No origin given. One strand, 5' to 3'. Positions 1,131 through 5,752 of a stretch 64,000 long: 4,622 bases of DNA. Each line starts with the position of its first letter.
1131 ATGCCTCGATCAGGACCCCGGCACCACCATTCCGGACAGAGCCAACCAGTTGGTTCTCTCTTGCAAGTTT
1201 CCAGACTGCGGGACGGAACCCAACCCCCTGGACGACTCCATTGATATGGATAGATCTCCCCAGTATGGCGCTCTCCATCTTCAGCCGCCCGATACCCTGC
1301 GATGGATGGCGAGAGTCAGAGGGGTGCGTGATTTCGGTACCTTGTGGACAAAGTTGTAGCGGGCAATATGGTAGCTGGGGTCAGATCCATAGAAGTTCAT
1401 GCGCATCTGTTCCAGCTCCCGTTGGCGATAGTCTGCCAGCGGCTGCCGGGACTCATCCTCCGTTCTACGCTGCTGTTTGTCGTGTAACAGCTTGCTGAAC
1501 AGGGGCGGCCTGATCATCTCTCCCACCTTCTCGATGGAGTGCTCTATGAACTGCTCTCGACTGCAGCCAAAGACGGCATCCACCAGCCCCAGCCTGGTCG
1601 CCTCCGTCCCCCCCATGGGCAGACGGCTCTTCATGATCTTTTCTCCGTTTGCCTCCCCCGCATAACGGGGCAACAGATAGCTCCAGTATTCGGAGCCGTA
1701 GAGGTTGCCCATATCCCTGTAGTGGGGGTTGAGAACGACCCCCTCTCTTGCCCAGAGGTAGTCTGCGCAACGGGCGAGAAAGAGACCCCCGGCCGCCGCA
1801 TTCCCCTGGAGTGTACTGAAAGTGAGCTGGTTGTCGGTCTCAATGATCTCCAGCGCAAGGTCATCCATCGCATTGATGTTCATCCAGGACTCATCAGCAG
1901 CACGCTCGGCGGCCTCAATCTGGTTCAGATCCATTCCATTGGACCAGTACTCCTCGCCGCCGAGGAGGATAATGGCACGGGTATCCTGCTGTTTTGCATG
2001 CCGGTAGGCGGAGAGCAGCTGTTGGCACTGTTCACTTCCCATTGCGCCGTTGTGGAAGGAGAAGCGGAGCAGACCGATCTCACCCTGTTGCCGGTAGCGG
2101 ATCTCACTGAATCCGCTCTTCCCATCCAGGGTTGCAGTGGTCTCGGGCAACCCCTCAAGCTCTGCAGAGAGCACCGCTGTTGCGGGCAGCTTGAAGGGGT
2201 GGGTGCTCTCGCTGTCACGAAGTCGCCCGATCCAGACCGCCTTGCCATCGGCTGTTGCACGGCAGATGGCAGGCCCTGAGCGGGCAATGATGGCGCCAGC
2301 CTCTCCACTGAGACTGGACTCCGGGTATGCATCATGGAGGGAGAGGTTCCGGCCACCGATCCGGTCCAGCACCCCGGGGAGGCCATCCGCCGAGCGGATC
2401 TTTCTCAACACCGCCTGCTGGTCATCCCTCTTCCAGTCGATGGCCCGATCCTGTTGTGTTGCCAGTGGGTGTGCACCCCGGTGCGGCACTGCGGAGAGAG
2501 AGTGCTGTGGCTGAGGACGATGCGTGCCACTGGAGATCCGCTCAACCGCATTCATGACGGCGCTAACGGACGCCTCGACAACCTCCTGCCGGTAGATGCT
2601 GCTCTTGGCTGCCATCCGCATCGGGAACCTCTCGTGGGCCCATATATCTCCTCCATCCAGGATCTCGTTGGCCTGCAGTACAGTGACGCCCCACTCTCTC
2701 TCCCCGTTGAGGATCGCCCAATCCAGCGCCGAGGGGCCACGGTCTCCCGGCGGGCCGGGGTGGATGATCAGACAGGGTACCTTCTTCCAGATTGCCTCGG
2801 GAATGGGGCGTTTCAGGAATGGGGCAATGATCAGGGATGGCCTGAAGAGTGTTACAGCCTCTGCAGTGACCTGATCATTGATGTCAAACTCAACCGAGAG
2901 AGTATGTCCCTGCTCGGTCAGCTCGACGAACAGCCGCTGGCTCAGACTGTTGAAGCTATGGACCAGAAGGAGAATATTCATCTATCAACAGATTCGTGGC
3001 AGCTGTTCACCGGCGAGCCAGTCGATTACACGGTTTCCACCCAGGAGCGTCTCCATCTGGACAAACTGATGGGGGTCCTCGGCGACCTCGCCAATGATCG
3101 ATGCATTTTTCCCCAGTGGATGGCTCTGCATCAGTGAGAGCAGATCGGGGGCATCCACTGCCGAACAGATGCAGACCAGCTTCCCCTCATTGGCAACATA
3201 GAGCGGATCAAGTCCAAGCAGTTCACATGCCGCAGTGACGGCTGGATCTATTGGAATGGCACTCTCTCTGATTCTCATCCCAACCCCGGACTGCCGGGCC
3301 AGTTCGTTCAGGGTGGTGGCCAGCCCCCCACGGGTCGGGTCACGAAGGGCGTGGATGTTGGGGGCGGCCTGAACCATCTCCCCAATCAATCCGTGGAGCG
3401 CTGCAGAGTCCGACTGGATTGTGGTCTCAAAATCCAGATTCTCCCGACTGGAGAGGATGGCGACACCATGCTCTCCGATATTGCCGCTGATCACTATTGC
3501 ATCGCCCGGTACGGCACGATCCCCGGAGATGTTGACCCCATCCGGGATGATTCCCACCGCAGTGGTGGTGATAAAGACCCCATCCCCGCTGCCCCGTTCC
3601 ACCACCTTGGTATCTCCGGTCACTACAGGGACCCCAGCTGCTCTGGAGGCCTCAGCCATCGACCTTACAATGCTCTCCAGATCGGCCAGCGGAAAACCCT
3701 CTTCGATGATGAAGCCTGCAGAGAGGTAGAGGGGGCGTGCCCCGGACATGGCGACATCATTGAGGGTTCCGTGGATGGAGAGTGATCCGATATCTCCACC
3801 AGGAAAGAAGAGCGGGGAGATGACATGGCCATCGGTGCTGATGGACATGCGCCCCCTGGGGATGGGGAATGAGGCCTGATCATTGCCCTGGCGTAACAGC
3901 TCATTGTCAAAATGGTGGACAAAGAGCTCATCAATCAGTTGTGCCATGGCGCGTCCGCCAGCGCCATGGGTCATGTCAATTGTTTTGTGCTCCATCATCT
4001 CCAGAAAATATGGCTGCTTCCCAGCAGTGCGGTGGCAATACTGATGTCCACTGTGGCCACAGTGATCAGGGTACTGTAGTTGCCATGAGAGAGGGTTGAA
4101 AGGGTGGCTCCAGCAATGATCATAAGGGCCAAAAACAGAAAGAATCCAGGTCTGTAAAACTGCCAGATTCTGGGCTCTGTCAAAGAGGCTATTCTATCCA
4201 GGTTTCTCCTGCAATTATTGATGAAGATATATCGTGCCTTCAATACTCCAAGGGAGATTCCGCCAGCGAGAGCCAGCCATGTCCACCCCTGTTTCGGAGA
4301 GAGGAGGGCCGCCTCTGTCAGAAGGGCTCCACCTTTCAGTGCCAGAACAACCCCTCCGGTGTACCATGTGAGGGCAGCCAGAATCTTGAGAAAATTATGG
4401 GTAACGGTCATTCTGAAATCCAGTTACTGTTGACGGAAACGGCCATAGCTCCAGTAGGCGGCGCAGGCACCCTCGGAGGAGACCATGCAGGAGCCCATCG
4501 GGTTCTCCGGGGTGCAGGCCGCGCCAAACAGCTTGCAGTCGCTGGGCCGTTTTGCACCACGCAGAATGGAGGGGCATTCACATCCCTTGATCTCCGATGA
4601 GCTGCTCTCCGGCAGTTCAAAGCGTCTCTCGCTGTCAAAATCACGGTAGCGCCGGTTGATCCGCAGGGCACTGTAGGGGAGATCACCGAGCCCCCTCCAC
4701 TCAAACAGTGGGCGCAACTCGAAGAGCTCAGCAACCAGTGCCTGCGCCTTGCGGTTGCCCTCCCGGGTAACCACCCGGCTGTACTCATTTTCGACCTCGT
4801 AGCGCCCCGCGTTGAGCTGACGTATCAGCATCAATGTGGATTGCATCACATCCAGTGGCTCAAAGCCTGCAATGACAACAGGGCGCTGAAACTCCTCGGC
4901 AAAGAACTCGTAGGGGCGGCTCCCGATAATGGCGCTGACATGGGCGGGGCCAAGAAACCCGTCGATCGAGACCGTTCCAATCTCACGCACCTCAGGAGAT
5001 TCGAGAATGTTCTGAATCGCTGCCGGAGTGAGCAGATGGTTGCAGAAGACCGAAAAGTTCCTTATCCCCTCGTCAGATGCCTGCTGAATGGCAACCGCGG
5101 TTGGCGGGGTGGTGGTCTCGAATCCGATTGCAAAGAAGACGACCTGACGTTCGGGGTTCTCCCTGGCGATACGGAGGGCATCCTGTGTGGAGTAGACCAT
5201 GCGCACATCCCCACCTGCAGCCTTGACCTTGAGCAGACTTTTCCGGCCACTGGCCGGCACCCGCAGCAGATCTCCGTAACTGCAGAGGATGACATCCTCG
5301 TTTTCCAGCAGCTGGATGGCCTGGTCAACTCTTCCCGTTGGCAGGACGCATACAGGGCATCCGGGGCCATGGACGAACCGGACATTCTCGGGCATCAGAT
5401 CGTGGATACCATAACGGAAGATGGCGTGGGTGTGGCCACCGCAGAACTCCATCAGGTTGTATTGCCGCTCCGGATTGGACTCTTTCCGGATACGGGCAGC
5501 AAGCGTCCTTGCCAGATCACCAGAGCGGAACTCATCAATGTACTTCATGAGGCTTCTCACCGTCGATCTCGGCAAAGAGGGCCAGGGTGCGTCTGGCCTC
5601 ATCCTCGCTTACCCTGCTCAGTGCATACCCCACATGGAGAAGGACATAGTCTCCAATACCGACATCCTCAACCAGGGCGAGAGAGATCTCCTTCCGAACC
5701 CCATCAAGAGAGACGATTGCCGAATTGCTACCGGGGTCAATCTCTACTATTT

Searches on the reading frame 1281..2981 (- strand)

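Call 101: search_protein_families(library=pfam, proteins=[window:1281-2981:-], max_evalue=0.00001)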
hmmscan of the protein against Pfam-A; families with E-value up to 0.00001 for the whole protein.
window:1281-2981:- (566 aa): 3 families
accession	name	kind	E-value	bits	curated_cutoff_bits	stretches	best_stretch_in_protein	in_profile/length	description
PF00378.25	ECH_1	-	3.7e-18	66.2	27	1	313-513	19-215/251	Enoyl-CoA hydratase/isomerase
PF00551.24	Formyl_trans_N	-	8e-10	39.2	26.1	1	36-144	68-179/181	Formyl transferase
PF02911.23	Formyl_trans_C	-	1.4e-06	28.8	21.1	1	175-256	3-84/100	Formyl transferase, C-terminal domain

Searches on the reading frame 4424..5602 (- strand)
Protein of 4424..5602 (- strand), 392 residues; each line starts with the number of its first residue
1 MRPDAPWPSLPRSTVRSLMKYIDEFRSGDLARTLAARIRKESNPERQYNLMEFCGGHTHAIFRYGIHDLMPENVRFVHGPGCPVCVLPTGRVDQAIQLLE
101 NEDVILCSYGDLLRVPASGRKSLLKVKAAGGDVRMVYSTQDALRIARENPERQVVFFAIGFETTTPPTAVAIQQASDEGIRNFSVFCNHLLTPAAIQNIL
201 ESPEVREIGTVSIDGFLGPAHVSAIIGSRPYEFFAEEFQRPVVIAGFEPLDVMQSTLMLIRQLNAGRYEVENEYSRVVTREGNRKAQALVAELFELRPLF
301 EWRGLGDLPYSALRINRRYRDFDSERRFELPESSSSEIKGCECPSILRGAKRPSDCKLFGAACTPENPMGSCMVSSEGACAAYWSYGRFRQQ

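Call 101: search_protein_families(library=pfam, proteins=[window:4424-5602:-], max_evalue=0.00001)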
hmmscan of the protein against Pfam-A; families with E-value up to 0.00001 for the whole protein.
window:4424-5602:- (392 aa): 1 family
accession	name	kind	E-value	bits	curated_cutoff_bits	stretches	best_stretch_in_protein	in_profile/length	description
PF01924.21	HypD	-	8.5e-155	515.6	25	1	30-387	2-351/351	Hydrogenase formation hypA family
